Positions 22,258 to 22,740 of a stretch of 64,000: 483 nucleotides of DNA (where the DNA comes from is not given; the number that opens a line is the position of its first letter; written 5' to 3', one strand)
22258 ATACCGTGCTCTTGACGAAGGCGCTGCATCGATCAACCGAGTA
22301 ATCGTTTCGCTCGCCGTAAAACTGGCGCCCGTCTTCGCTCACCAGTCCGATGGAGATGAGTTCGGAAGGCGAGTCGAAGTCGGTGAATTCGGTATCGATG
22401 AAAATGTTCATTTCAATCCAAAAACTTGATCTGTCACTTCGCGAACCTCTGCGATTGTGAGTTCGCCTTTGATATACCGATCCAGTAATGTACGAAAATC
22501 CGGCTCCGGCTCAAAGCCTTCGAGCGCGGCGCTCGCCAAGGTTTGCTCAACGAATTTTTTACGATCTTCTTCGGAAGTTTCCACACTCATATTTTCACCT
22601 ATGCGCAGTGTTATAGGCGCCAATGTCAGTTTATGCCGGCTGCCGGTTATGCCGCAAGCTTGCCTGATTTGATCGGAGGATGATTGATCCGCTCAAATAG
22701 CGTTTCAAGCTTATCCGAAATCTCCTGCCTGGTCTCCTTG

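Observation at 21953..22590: VbhA-type antitoxin translationally coupled to an Rv2179c-like DEDDh exonuclease instead of a Fic toxin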

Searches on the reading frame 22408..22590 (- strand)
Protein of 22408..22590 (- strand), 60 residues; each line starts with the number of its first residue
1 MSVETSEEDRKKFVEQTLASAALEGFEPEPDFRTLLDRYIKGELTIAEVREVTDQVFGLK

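Call 3: search_protein_families(library=pfam, proteins=[window:22408-22590:-], max_evalue=1)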
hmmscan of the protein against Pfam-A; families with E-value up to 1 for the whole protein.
window:22408-22590:- (60 aa): 3 families
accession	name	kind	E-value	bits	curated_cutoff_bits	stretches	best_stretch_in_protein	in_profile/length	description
PF18495.6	VbhA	-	7.9e-14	51.8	25.9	1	10-53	1-44/47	Antitoxin VbhA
PF13490.11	zf-HC2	-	0.13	12.8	22.2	1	31-52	3-24/35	Putative zinc-finger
PF16007.11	DUF4777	-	0.16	12.7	34.4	1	5-26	35-56/66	Domain of unknown function (DUF4777)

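Call 4: search_protein_families(library=ncbifam, proteins=[window:22408-22590:-], max_evalue=1)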
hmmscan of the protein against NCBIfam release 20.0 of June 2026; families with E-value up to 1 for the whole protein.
window:22408-22590:- (60 aa): 0 families

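Call 9: find_homologous_proteins(query=window:22408-22590:-)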
Query window:22408-22590:- (60 aa): 1 proteins with E <= 0.001 among 1 candidates.
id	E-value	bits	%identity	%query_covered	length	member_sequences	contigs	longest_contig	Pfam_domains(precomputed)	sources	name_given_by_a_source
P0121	3.3e-30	119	100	100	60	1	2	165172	PF18495.7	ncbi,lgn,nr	ncbi:MAG: antitoxin VbhA family protein [Burkholderiales bacterium]|nr:antitoxin VbhA family protein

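Call 22: search_dna_similar(query=window:22408-22590:-, collection=plasmids, mode=protein, max_evalue=0.01, max_rows=40)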
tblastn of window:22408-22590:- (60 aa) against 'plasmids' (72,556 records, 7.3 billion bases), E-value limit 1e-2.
Records with a match: 5; places in all: 5; records where one place covers at least 80% of the query: 3.
Best place of each record, by identity: <60% 5.
By first word of the organism name: Sinorhizobium 2; Clostridioides 2; Azospirillum 1.
By predicted mobility (MOB-suite, as given by PLSDB): non-mobilizable 2; conjugative 2; mobilizable 1.
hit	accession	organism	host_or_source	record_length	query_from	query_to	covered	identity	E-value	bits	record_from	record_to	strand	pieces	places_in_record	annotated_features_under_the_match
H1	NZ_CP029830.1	Azospirillum ramasamyi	single cell,Cow dung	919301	10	58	82%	44.9%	2e-4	43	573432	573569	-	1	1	none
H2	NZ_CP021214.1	Sinorhizobium meliloti RU11/001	-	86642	8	60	88%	35.8%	6e-3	39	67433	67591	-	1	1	antitoxin VbhA family protein | hypothetical protein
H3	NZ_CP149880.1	Sinorhizobium medicae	Medicago sativa,Cell Culture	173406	8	60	88%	35.8%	6e-3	39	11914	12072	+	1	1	antitoxin VbhA family protein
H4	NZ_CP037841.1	Clostridioides difficile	-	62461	5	50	77%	37.0%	1e-2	39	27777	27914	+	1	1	hypothetical protein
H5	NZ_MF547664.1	Clostridioides difficile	hospital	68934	5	50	77%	37.0%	1e-2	39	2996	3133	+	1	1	hypothetical protein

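Call 23: get_annotated_region(hit=H1, flank=3000)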
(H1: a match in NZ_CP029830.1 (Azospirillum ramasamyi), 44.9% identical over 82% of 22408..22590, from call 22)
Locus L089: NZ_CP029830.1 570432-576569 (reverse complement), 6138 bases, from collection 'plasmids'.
description: Azospirillum ramasamyi strain M2T2B2 plasmid unnamed1, complete sequence
organism: Azospirillum ramasamyi (NCBI taxid 682998)
taxonomy: Bacteria; Pseudomonadota; Alphaproteobacteria; Rhodospirillales; Azospirillaceae; Azospirillum; Azospirillum ramasamyi
host: -; source: single cell,Cow dung; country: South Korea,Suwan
typing (MOB-suite, as given by PLSDB): non-mobilizable
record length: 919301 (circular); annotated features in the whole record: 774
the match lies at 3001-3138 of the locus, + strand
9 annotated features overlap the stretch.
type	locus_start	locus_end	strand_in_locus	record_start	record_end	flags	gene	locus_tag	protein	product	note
CDS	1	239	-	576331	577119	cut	-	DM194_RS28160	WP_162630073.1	hypothetical protein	-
CDS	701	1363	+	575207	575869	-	-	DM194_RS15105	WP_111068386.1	hypothetical protein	-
CDS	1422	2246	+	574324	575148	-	-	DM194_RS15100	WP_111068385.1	hypothetical protein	-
CDS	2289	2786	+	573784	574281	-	-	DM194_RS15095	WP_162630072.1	hypothetical protein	-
CDS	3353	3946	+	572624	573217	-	-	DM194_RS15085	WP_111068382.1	hypothetical protein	-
CDS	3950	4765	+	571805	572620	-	-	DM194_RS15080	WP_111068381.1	hypothetical protein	-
CDS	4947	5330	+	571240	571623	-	-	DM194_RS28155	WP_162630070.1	hypothetical protein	-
CDS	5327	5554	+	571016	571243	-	-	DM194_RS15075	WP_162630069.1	hypothetical protein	-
CDS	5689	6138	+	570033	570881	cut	-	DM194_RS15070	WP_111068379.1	hypothetical protein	-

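Call 24: get_annotated_region(hit=H2, flank=3000)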
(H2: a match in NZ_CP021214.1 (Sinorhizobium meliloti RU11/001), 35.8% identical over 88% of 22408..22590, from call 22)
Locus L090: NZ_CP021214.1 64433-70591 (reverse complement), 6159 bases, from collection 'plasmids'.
description: Sinorhizobium meliloti RU11/001 plasmid pSmeRU11b, complete sequence
organism: Sinorhizobium meliloti RU11/001 (NCBI taxid 1401243)
taxonomy: Bacteria; Pseudomonadota; Alphaproteobacteria; Hyphomicrobiales; Rhizobiaceae; Sinorhizobium; Sinorhizobium meliloti; Sinorhizobium meliloti RU11/001
host: -; source: -; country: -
typing (MOB-suite, as given by PLSDB): conjugative; replicon rep_cluster_352; relaxase MOBQ; mating-pair formation MPF_T
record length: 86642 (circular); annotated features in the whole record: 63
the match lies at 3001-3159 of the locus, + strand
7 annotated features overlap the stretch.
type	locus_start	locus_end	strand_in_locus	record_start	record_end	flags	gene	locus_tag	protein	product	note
CDS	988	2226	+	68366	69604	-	-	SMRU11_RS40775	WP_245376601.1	methyltransferase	-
CDS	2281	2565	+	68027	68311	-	-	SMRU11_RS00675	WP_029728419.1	DUF6516 family protein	-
CDS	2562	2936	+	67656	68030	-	-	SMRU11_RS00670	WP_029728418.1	transcriptional regulator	-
CDS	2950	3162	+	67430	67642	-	-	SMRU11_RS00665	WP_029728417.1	antitoxin VbhA family protein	-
CDS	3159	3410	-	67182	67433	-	-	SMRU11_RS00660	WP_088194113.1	hypothetical protein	-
CDS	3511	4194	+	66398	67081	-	-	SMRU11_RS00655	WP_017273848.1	IS6 family transposase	-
CDS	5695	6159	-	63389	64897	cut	istA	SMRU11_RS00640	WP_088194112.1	IS21-like element ISRm9 family transposase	GO:0006313 - DNA transposition [Evidence IEA]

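Call 25: get_annotated_region(hit=H4, flank=3000)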
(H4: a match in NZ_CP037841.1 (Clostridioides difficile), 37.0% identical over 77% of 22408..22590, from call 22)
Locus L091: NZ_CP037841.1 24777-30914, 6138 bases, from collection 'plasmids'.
description: Clostridioides difficile strain Cd5 plasmid pCd5_2, complete sequence
organism: Clostridioides difficile (NCBI taxid 1496)
taxonomy: Bacteria; Bacillota; Clostridia; Peptostreptococcales; Peptostreptococcaceae; Clostridioides; Clostridioides difficile
host: -; source: -; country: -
typing (MOB-suite, as given by PLSDB): non-mobilizable
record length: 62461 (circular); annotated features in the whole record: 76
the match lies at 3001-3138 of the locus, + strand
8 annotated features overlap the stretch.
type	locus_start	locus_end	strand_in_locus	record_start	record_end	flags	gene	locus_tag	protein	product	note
CDS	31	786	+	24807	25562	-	-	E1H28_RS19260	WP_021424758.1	AAA family ATPase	GO:0007059 - chromosome segregation [Evidence IEA]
CDS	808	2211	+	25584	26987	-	-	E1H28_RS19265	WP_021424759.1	ParB N-terminal domain-containing protein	-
CDS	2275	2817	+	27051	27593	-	-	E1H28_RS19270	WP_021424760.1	helix-turn-helix transcriptional regulator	-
CDS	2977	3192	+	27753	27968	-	-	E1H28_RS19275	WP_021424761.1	hypothetical protein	-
CDS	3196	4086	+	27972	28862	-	-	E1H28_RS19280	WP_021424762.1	Fic family protein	-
CDS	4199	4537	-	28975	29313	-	-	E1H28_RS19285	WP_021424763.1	hypothetical protein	-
CDS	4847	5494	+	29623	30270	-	-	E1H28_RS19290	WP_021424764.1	recombinase family protein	GO:0006310 - DNA recombination [Evidence IEA]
CDS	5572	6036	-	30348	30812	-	-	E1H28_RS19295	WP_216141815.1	hypothetical protein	-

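Call 33: search_protein_representatives(protein=window:22408-22590:-)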
Query: 60 residues. Proteins with E-value up to 0.001 (for the whole library): 51; up to 1e-10: 2; up to 1e-30: 0. The best 51 are listed.
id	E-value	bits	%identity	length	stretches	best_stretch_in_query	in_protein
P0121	1.1e-30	119.1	100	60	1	1-60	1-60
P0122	1.2e-11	59.6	55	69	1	6-60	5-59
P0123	1.6e-10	56.2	41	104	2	6-46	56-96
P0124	2.1e-10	55.8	54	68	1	6-59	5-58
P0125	6.5e-10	54.3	40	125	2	7-52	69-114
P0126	7.3e-10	54.1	45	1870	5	16-44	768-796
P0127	1.4e-08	50.2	53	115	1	6-56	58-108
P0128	3.0e-08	49.1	40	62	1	5-59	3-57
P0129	3.4e-08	48.9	49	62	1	5-53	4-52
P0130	6.5e-08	48.1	50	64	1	6-57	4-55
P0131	6.6e-08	48.0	44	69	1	5-58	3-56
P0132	2.6e-07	46.2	46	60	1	8-59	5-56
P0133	3.4e-07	45.8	51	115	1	8-52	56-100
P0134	3.6e-07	45.7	48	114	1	8-59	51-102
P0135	5.7e-07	45.1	43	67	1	3-55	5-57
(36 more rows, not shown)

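Call 36: find_homologous_proteins(query=A2, max_evalue=0.001)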
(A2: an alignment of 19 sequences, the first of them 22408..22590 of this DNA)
Query A2 (19 sequences) (60 aa, profile of the alignment): 111 proteins with E <= 0.001 among 3741 candidates.
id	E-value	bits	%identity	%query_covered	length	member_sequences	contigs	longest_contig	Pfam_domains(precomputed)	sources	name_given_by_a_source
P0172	1.2e-24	104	56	92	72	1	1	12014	PF18495.7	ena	-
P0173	1.6e-24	103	59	90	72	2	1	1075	PF18495.7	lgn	-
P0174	2.4e-24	103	59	93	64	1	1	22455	PF18495.7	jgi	jgi:hypothetical protein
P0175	7.0e-24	101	57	88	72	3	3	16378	PF18495.7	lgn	-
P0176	8.5e-24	101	54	93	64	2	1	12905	PF18495.7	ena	-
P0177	1.2e-23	100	55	92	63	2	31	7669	PF18495.7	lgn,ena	-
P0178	1.2e-23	100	60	87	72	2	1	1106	PF18495.7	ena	-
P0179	1.4e-23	100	55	93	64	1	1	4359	PF18495.7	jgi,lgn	jgi:hypothetical protein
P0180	3.2e-23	99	53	92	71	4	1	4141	PF18495.7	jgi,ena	jgi:hypothetical protein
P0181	3.4e-23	99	57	90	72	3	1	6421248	PF18495.7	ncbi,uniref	ncbi:antitoxin VbhA family protein [Janthinobacterium sp. NFX145]|uniref:antitoxin VbhA family prote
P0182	5.8e-23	98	52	90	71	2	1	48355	PF18495.7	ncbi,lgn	-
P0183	1.5e-22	97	54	87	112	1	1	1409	PF18495.7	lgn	-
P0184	2.1e-22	96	54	87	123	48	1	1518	PF18495.7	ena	-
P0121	2.2e-22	96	100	100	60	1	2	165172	PF18495.7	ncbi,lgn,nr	ncbi:MAG: antitoxin VbhA family protein [Burkholderiales bacterium]|nr:antitoxin VbhA family protein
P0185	2.4e-22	96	49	88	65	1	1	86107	PF18495.7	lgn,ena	-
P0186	2.7e-22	96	59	82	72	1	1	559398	PF18495.7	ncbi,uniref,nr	ncbi:antitoxin VbhA family protein [Janthinobacterium sp. JC611]|uniref:antitoxin VbhA family protei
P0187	4.5e-22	95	52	93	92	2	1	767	PF18495.7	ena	-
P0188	5.2e-22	95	54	93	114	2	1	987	PF18495.7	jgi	-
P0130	7.8e-22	95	47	92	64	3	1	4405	PF18495.7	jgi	-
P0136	8.2e-22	95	54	68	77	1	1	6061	PF18495.7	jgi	jgi:hypothetical protein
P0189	9.6e-22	94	57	93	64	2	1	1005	PF18495.7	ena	-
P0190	2.9e-21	93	51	88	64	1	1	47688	PF18495.7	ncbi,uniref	ncbi:antitoxin VbhA family protein [Undibacterium sp. Ji67W]|uniref:antitoxin VbhA family protein n=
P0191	3.0e-21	93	55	82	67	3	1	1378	PF18495.7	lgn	-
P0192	3.2e-21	93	56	87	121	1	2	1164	PF18495.7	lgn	-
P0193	5.0e-21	92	56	68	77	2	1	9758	PF18495.7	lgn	-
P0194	7.8e-21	91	48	100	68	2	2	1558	PF18495.7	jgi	jgi:hypothetical protein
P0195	8.0e-21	91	53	85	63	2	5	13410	PF18495.7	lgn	-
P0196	8.6e-21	91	51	85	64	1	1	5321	PF18495.7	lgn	-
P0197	1.1e-20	91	55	82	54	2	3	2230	PF18495.7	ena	-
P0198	1.3e-20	91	47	95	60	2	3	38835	PF18495.7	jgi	jgi:hypothetical protein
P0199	1.3e-20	91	52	80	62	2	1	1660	PF18495.7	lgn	-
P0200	1.9e-20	90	48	87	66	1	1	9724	PF18495.7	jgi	-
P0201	2.9e-20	90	51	88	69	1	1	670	PF18495.7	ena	-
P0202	3.3e-20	89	44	90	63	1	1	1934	PF18495.7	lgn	-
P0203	8.0e-20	88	47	82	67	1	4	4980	PF18495.7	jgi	jgi:phage shock protein A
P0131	8.1e-20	88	43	93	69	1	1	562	PF18495.7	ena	-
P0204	9.4e-20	88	45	93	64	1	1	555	PF18495.7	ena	-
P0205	9.6e-20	88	52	97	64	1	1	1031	PF18495.7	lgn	-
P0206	1.3e-19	88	50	80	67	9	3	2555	PF18495.7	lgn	-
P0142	1.6e-19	87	39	85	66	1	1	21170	PF18495.7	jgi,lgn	jgi:hypothetical protein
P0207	1.7e-19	87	51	88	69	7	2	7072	PF18495.7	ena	-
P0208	2.2e-19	87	45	92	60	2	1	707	PF18495.7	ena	-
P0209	2.3e-19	87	46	93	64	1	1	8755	PF18495.7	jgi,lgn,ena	-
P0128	2.4e-19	87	40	92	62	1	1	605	PF18495.7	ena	-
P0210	2.6e-19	87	45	88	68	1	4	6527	PF18495.7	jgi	jgi:hypothetical protein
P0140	3.1e-19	86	47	85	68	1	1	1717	PF18495.7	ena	-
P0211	3.7e-19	86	55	82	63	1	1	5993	PF18495.7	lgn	-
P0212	4.2e-19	86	49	92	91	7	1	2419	PF18495.7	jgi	jgi:hypothetical protein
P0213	4.4e-19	86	51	82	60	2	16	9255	PF18495.7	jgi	jgi:hypothetical protein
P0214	5.2e-19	86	51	75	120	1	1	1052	PF18495.7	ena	-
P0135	5.5e-19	85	44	92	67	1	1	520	PF18495.7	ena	-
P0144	7.5e-19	85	42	92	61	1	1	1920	PF18495.7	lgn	-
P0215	9.0e-19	85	49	85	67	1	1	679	PF18495.7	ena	-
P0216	9.6e-19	85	47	88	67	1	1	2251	PF18495.7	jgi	jgi:hypothetical protein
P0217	1.0e-18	85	45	88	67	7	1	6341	PF18495.7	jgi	jgi:hypothetical protein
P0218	1.6e-18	84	46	92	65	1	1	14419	PF18495.7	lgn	-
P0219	2.8e-18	83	51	82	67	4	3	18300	PF18495.7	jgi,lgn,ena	jgi:hypothetical protein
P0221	1.8e-17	81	47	85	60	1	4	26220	PF18495.7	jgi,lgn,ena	-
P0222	2.2e-17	80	44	90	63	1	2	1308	PF18495.7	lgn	-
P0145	4.4e-17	79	43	82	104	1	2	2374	PF18495.7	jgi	-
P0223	6.5e-17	79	48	73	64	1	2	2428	PF18495.7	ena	-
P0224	8.2e-17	79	49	92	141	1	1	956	PF18495.7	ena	-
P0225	8.2e-17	79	43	85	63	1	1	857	PF18495.7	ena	-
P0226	2.0e-16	77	45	85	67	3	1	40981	PF18495.7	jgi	jgi:hypothetical protein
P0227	2.2e-16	77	45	92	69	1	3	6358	PF18495.7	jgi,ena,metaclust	metaclust:\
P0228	2.6e-16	77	49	82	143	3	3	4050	PF18495.7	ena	-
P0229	2.7e-16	77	43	88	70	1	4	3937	PF18495.7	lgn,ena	-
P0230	1.1e-15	75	44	80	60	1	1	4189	PF18495.7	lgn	-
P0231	1.3e-15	75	52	83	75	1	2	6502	PF18495.7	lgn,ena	-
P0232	1.0e-14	72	40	67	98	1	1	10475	PF18495.7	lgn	-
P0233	2.0e-14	71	37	82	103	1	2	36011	PF18495.7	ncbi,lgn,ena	-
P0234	2.2e-12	64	28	78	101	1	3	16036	-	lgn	-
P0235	3.5e-12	64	31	82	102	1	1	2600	PF18495.7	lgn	-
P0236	1.2e-11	62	51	78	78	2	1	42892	PF18495.7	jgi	jgi:hypothetical protein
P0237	1.7e-11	62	29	82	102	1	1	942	PF18495.7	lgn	-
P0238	2.5e-11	61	49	78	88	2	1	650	PF18495.7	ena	-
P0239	1.1e-10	59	51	78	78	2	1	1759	PF18495.7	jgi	-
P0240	3.1e-10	57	40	70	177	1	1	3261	PF18495.7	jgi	jgi:hypothetical protein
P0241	5.8e-10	57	40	72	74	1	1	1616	PF18495.7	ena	-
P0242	6.2e-10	57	48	70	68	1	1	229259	PF18495.7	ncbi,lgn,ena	-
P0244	1.5e-9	55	44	68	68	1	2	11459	PF18495.7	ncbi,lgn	-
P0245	1.7e-9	55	47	78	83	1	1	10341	PF18495.7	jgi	jgi:Antitoxin VbhA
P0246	6.9e-9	53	38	65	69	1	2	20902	PF18495.7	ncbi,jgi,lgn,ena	jgi:hypothetical protein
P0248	2.8e-8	51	42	88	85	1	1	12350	PF18495.7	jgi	jgi:hypothetical protein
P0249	4.8e-8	50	46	93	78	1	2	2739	PF18495.7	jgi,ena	-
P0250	5.4e-8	50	45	78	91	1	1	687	PF18495.7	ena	-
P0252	1.4e-7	49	51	58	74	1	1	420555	PF18495.7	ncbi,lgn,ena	-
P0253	2.5e-7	48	43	78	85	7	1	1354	PF18495.7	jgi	jgi:hypothetical protein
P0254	6.6e-7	47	45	70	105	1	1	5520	PF18495.7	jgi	jgi:hypothetical protein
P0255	8.5e-7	46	40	90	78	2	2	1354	PF18495.7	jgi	jgi:hypothetical protein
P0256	9.6e-7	46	40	78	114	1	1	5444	PF18495.7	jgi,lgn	jgi:hypothetical protein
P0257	1.1e-6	46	33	65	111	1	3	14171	-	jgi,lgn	jgi:hypothetical protein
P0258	1.5e-6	46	50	57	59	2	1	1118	PF18495.7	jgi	jgi:hypothetical protein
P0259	1.6e-6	46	49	65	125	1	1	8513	PF18495.7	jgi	jgi:hypothetical protein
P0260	1.7e-6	46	-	-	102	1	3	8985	PF18495.7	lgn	-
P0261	1.7e-6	45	42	60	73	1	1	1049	PF18495.7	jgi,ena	-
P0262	1.8e-6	45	40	67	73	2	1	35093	PF18495.7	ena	-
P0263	2.5e-6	45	25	73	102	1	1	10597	-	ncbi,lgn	-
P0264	2.8e-6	45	51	65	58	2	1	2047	PF18495.7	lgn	-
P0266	7.5e-6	43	53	53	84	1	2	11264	PF18495.7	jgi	jgi:hypothetical protein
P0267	1.0e-5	43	-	-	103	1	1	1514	PF18495.7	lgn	-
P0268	1.3e-4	39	52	52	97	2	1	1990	PF18495.7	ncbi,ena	-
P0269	2.5e-4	39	32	62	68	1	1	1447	PF18495.7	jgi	jgi:hypothetical protein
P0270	2.7e-4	38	41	65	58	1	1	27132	PF18495.7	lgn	-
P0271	5.0e-4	38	39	82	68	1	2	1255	PF18495.7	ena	-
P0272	9.7e-4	37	38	65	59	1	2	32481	PF18495.7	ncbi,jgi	jgi:hypothetical protein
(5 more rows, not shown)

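Call 37: find_encoding_contigs(protein=P0174, flank=5000, max_places=2)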
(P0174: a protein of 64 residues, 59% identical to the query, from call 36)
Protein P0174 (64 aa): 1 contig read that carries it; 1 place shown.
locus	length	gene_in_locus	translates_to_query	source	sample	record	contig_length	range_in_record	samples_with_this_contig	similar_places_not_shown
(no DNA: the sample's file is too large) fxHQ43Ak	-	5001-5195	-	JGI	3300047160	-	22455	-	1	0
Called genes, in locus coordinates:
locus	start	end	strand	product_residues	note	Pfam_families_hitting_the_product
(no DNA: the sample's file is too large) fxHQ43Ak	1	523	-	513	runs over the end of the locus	?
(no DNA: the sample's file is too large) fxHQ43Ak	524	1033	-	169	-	PF00174:Oxidored_molyb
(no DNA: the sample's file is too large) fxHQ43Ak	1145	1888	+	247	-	PF00106:adh_short, PF13561:adh_short_C2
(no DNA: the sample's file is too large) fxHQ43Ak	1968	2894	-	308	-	-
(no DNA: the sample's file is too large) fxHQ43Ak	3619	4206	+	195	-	-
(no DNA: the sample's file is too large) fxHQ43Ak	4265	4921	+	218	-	PF27393:KlcB_N, PF27190:KlcB_3rd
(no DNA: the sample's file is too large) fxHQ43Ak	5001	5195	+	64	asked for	PF18495:VbhA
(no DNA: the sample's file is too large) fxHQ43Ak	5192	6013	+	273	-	PF02661:Fic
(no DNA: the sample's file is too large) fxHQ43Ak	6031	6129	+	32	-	-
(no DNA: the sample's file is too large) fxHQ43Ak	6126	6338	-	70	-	-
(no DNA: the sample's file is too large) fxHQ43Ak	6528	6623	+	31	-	-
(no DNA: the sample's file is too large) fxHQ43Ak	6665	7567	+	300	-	-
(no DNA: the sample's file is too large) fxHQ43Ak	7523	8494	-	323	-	PF08843:AbiEii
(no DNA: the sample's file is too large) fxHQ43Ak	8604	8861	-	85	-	-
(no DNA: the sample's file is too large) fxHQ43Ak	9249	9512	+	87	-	-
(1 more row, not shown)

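Call 38: find_encoding_contigs(protein=P0181, flank=5000, max_places=2)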
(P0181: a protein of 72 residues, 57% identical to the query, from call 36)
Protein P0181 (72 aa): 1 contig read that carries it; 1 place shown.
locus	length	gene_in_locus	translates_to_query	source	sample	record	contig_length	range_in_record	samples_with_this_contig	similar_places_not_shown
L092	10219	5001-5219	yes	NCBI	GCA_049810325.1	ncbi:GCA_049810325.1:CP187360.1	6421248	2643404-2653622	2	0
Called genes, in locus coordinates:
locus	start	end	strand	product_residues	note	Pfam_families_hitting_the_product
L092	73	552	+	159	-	PF00583:Acetyltransf_1, PF13673:Acetyltransf_10, PF13508:Acetyltransf_7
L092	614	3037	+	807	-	PF13567:DUF4131, PF03772:Competence, PF00753:Lactamase_B, PF12706:Lactamase_B_2 (weak)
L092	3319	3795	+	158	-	-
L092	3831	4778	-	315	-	PF00126:HTH_1, PF03466:LysR_substrate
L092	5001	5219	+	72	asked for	PF18495:VbhA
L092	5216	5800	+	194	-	PF02661:Fic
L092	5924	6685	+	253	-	PF01925:TauE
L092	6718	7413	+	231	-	PF00702:Hydrolase, PF13419:HAD_2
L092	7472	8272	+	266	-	PF00975:Thioesterase (weak), PF12697:Abhydrolase_6, PF00561:Abhydrolase_1, PF07819:PGAP1 (weak)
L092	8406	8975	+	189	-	PF22769:DCD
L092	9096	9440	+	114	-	-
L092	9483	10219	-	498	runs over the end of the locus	PF00672:HAMP, PF00512:HisKA, PF02518:HATPase_c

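Call 39: find_encoding_contigs(protein=P0172, flank=5000, max_places=2)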
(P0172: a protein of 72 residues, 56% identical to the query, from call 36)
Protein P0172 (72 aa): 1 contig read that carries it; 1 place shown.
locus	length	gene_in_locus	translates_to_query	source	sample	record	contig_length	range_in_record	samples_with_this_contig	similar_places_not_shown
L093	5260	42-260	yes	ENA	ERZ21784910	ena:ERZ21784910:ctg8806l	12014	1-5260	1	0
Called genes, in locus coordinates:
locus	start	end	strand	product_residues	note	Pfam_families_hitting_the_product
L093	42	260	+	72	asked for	PF18495:VbhA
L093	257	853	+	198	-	PF02661:Fic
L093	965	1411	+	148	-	PF01925:TauE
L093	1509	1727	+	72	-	PF01925:TauE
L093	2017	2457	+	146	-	PF00702:Hydrolase, PF13419:HAD_2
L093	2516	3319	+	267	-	PF00975:Thioesterase (weak), PF12697:Abhydrolase_6, PF00561:Abhydrolase_1, PF07819:PGAP1 (weak)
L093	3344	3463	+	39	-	-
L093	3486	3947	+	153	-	PF22769:DCD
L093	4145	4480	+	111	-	-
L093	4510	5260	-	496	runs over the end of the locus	PF00672:HAMP, PF00512:HisKA, PF02518:HATPase_c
